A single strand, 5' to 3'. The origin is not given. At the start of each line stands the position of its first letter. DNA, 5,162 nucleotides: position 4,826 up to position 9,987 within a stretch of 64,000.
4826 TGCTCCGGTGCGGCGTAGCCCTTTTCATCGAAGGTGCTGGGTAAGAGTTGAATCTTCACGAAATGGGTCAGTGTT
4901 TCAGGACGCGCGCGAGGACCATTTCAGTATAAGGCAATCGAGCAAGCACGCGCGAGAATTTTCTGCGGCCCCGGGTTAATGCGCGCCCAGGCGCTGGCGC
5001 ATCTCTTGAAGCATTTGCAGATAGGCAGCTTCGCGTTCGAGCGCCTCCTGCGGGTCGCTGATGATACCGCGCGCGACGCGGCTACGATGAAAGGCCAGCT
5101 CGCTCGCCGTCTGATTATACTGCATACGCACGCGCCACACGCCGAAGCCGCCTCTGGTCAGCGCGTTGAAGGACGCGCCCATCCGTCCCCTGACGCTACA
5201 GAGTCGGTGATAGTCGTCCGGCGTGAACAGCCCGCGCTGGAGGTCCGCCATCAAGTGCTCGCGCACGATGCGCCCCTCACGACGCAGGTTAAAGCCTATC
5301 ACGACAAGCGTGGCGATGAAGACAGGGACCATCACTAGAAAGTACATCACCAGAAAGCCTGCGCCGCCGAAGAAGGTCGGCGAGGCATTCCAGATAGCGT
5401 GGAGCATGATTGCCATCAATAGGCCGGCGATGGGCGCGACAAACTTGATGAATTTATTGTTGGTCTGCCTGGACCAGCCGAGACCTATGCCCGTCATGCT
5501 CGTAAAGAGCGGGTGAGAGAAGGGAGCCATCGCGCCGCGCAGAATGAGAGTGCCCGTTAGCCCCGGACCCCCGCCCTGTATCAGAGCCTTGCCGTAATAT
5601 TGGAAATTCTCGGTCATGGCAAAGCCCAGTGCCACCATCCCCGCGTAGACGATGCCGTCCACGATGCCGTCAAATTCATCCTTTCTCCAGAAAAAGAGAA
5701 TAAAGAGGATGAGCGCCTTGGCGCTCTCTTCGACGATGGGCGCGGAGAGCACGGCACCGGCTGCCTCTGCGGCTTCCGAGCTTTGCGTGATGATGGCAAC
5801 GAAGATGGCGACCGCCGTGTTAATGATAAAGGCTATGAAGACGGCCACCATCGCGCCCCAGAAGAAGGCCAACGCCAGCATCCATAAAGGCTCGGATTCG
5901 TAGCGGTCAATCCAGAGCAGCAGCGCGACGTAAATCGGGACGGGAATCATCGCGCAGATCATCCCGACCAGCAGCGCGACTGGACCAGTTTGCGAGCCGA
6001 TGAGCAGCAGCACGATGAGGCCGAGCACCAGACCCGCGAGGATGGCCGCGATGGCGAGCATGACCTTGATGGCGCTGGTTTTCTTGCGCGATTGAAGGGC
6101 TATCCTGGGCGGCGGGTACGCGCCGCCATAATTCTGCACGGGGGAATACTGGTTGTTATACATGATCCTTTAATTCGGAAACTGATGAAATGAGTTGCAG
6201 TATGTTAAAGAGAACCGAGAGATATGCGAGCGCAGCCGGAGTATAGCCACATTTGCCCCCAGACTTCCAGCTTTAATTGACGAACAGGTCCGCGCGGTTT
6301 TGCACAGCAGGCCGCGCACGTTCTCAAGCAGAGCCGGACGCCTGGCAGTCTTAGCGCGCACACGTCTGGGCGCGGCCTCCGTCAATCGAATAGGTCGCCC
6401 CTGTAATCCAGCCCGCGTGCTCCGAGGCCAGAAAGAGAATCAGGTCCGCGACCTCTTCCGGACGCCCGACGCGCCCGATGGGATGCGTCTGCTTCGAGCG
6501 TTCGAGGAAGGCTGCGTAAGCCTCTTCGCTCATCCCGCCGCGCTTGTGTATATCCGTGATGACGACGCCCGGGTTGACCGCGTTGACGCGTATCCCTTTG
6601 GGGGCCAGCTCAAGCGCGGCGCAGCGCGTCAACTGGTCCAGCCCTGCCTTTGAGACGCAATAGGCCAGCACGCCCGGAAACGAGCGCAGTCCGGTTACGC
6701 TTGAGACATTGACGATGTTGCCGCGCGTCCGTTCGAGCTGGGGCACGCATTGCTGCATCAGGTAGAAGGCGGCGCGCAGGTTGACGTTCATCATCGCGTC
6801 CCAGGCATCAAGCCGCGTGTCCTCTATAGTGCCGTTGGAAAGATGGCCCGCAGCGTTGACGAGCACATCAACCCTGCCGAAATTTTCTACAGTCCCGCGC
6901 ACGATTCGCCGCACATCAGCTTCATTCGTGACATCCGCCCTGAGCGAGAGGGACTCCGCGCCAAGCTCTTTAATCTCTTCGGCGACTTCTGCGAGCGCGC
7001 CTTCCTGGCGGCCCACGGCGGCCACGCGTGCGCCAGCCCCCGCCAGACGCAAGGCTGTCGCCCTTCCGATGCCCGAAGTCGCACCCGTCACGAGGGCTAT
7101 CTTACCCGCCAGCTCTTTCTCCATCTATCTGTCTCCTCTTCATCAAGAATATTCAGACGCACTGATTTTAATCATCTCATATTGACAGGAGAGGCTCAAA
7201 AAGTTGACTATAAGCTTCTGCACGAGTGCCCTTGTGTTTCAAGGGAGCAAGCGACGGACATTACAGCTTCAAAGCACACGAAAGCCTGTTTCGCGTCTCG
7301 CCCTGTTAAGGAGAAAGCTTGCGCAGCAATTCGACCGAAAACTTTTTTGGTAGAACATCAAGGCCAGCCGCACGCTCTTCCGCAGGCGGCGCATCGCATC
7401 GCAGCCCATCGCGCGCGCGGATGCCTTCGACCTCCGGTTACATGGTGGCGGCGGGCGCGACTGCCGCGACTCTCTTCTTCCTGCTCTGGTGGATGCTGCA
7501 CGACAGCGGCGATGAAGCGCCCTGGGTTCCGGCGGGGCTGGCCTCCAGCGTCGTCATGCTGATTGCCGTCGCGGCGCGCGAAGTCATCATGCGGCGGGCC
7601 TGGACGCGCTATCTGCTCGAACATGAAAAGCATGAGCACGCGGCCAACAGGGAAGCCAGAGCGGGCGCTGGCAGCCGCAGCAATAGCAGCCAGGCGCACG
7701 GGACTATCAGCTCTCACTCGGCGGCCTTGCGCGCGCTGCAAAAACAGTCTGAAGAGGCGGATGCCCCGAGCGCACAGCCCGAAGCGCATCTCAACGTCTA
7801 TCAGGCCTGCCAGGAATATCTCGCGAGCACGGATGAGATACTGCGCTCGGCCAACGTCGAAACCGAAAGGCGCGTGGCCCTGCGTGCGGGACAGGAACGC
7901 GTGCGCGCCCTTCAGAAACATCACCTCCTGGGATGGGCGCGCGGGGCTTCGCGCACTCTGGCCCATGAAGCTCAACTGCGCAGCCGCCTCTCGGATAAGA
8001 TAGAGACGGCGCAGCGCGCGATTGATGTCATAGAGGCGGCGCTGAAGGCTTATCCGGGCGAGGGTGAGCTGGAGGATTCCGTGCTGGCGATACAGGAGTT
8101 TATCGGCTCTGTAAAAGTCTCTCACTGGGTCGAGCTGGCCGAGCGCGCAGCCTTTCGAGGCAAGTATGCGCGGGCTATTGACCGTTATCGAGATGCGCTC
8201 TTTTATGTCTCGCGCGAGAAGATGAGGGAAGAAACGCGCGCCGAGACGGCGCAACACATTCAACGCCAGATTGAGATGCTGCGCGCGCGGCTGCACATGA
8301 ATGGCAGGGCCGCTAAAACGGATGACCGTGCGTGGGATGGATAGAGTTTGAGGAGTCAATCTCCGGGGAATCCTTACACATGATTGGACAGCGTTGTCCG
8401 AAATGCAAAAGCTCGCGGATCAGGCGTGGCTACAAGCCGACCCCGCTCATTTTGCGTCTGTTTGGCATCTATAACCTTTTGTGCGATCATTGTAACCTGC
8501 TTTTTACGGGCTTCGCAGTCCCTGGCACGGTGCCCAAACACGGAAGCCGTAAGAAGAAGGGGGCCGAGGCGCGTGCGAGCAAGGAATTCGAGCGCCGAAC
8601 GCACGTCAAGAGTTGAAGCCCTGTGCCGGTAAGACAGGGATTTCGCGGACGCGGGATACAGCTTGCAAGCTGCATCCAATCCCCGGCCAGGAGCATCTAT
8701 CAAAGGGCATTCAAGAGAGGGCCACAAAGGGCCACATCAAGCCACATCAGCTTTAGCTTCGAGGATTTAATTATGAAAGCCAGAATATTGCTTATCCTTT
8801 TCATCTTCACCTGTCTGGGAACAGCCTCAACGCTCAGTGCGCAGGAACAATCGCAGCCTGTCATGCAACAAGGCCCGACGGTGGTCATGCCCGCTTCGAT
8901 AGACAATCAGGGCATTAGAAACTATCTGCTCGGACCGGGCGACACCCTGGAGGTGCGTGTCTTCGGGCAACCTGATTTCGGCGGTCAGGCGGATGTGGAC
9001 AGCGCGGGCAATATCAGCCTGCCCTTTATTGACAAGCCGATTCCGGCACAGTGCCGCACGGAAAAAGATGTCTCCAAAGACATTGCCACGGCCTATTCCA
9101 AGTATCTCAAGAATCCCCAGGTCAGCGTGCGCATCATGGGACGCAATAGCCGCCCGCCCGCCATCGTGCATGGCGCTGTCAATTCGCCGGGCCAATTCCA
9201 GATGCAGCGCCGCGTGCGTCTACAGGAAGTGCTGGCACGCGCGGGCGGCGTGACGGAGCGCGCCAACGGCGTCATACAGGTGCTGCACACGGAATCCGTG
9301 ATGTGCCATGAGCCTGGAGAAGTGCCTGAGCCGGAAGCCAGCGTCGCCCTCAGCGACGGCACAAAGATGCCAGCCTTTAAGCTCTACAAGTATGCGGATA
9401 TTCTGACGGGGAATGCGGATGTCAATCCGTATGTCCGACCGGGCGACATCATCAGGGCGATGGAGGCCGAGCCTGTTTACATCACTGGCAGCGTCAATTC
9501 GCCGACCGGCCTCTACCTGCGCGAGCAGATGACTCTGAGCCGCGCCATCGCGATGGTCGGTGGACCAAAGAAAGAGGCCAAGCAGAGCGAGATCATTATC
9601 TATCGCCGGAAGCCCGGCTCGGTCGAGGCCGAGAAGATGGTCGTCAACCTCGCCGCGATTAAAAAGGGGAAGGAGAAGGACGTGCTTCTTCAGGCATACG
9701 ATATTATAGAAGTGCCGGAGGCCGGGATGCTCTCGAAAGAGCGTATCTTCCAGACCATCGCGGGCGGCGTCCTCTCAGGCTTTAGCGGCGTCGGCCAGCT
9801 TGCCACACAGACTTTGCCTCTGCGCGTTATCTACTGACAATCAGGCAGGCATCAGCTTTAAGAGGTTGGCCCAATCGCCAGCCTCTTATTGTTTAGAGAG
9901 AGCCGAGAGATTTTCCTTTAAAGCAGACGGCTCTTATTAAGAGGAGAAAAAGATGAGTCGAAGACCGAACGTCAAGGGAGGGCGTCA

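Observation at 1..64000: Highly iterated palindromic heptamer TGGWCCA, about 80 copies in 64 kb, in all reading frames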

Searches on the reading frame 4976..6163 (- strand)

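Call 11: search_protein_families(library=pfam, proteins=[window:4976-6163:-], max_evalue=0.01)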
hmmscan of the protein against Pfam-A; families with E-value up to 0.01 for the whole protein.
window:4976-6163:- (395 aa): 1 family
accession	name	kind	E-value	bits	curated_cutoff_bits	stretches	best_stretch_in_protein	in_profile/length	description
PF13367.11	PrsW-protease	-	3.4e-54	183.8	23.5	1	91-284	1-195/196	PrsW family intramembrane metalloprotease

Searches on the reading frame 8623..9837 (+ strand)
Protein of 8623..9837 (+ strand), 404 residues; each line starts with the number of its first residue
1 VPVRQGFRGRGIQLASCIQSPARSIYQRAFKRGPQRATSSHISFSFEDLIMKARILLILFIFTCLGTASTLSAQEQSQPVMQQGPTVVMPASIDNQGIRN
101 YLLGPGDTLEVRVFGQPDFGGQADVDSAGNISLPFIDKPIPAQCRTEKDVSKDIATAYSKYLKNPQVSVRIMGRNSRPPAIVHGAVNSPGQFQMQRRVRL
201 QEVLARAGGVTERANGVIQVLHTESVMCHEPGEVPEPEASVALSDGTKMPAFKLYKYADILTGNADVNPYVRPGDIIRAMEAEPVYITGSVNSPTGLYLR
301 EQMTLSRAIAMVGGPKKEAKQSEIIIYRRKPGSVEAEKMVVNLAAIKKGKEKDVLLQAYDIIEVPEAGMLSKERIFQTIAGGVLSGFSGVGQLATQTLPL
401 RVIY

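Call 11: search_protein_families(library=pfam, proteins=[window:8623-9837:+], max_evalue=0.01)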
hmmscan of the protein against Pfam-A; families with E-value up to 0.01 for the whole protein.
window:8623-9837:+ (404 aa): 3 families
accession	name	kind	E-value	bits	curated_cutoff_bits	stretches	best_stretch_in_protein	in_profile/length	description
PF10531.15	SLBB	-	7.5e-19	67.8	27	2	285-335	2-48/55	SLBB domain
PF22461.2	SLBB_2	-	5.7e-18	65.2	27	2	285-364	3-79/79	SLBB domain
PF02563.21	Poly_export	-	6.6e-18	65.1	28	1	99-171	5-76/77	Polysaccharide biosynthesis/export protein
